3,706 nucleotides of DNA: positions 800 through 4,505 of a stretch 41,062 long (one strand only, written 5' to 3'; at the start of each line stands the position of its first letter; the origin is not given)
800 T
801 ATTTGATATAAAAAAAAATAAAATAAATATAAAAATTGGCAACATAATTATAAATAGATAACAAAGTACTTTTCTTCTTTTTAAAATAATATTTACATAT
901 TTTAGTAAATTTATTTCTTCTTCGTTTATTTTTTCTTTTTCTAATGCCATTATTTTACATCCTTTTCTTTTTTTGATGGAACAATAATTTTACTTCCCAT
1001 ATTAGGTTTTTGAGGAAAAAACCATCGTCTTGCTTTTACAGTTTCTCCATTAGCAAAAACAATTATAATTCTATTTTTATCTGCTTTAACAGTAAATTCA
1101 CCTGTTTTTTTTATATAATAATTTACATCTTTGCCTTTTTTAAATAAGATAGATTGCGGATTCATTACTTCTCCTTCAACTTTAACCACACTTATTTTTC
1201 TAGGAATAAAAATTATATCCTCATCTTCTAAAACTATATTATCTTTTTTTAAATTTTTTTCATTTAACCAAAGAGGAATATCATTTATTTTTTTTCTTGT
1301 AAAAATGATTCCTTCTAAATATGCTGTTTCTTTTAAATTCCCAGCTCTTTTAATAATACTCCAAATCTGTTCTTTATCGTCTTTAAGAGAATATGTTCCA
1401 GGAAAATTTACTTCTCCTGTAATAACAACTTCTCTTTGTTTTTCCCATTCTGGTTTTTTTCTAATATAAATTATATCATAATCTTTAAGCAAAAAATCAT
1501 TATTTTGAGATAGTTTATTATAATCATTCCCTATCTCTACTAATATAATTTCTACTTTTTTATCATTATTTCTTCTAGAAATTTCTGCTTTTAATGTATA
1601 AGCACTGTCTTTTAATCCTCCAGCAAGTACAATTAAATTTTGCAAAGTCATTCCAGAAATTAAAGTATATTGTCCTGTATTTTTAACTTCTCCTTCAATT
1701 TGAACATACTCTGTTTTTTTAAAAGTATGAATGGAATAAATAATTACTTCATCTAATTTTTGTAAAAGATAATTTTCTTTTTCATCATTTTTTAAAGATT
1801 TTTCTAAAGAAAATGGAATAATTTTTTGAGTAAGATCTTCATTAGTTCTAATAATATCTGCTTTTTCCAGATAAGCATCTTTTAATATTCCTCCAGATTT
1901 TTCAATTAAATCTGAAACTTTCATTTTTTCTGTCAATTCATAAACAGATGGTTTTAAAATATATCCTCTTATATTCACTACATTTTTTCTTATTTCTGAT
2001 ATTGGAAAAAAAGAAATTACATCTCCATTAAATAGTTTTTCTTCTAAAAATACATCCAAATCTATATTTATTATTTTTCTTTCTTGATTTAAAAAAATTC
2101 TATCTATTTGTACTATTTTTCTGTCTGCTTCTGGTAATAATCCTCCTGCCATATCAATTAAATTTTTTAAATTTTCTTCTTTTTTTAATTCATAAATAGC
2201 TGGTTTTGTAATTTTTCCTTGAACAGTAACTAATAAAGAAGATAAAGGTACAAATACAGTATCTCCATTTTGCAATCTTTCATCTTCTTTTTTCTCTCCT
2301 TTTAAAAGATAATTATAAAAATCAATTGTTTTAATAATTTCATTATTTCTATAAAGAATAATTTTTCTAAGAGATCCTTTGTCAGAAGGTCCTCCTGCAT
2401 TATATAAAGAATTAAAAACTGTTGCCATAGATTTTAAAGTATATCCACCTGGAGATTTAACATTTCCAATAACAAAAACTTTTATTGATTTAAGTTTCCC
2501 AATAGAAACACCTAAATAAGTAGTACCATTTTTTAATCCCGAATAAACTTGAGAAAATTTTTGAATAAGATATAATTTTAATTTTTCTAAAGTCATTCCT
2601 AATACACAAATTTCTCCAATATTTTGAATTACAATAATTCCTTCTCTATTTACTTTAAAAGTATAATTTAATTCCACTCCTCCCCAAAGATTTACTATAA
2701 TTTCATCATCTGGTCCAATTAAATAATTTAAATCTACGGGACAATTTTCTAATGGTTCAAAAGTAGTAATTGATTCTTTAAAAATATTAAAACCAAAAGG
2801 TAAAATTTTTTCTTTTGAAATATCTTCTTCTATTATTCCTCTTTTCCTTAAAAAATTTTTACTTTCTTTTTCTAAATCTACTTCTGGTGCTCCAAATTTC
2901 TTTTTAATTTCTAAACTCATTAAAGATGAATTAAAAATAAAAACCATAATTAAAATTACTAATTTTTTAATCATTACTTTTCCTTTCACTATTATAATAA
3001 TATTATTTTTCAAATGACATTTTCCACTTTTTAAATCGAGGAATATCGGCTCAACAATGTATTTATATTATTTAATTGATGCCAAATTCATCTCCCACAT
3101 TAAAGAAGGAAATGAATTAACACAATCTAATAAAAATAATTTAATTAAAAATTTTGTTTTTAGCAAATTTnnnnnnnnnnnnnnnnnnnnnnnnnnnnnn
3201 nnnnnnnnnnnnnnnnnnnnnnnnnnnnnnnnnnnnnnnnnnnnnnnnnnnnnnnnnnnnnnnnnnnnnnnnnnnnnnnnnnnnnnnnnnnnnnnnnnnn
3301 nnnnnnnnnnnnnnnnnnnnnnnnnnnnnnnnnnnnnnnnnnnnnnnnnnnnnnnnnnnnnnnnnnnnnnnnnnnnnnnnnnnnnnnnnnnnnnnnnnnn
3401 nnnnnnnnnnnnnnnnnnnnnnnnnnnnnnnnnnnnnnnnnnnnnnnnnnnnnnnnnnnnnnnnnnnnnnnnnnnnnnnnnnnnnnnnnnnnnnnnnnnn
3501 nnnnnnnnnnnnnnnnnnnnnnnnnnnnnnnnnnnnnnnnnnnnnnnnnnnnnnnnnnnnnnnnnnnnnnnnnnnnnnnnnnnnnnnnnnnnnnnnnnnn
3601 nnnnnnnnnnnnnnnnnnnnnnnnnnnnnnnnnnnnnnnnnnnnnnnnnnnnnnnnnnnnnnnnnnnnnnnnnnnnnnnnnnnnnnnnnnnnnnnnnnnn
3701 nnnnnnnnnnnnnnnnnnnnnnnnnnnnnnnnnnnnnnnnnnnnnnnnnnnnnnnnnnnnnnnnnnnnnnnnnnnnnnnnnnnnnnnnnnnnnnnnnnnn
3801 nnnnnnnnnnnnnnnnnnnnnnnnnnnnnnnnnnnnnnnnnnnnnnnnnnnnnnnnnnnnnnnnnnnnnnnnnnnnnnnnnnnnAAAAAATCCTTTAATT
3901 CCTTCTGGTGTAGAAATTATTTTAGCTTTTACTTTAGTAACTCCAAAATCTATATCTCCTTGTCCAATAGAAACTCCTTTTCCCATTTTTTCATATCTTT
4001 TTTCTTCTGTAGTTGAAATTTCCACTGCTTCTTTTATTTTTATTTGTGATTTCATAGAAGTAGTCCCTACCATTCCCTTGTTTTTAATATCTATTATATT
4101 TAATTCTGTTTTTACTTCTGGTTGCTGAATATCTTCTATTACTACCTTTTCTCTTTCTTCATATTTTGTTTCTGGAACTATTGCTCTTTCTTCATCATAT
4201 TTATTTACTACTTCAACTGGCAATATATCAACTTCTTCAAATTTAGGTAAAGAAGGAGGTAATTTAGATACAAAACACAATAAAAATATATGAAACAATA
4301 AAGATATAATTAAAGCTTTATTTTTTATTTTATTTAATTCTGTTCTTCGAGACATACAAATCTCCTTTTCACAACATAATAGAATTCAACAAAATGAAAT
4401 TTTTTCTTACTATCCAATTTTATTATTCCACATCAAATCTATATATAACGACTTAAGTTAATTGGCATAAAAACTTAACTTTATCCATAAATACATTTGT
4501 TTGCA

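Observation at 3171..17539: ExbB-ExbD-ExbD motor genes sit in a cluster with no canonical TonB, alongside a giant TPR protein, a Ca-repeat outer-membrane barrel, a DUF4159 fusion and a T9SS-tagged FG-GAP metalloprotease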

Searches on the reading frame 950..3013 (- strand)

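Call 48: search_protein_families(library=pfam, proteins=[window:950-3013:-], max_evalue=0.01)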
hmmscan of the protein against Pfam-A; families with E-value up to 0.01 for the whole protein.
window:950-3013:- (687 aa): 3 families
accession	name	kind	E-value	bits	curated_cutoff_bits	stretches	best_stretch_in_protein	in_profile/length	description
PF10531.15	SLBB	-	5.8e-49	164.2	27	4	178-222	1-45/55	SLBB domain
PF22461.2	SLBB_2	-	3.5e-38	130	27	4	178-255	2-79/79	SLBB domain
PF02563.21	Poly_export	-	2.3e-12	47.3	28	1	95-157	5-66/77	Polysaccharide biosynthesis/export protein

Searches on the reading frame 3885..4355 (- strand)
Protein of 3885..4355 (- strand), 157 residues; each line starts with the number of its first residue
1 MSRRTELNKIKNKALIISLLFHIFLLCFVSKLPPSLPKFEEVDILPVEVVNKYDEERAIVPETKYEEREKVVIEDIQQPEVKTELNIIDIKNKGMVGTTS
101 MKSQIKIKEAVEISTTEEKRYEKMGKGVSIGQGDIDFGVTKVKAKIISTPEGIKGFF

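Call 79: search_protein_families(library=pfam, proteins=[window:3885-4355:-], max_evalue=10)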
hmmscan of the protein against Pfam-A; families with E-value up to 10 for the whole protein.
seq(157 aa): 0 families

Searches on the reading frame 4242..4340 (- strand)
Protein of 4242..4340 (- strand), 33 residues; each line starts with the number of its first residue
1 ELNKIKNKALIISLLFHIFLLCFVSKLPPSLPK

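Call 89: search_solved_structures(query=A5, max_evalue=10, show_alignments=5)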
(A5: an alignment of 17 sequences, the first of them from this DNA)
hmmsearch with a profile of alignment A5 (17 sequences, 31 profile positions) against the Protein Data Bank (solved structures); distinct sequences matched with E-value up to 10: 2.
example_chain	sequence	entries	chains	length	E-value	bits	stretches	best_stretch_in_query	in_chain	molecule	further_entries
5yq7_T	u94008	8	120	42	0.49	13.6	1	7-23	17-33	Alpha subunit of light-harvesting 1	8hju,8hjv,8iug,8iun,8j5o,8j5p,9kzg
2jpx_A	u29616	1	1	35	9.1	9.7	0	7-23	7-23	Vpu protein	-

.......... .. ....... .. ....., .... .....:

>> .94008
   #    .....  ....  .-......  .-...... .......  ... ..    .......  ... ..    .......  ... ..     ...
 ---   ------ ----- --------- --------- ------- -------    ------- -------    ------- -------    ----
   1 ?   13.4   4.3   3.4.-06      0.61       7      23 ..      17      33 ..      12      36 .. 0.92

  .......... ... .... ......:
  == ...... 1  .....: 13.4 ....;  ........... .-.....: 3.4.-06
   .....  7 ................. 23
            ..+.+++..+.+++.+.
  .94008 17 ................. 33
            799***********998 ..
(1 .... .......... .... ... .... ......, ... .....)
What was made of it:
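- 4269..4316 (-): Transmembrane helix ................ (residues 14-29) with S18xxxH22, preceded by a basic N-terminus. A profile search of this short helix against the PDB did not retrieve TonB or TolA, so that test is inconclusive (call 89).
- On TonB: This is a motif-level test only, because the profile search against the PDB was uninformative (call 89).
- The short-helix profile search was uninformative (call 89).
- Tried and rejected: A profile of the helix (A5) searched against the PDB, meant to retrieve TonB or TolA, returned only unrelated helices (call 89).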
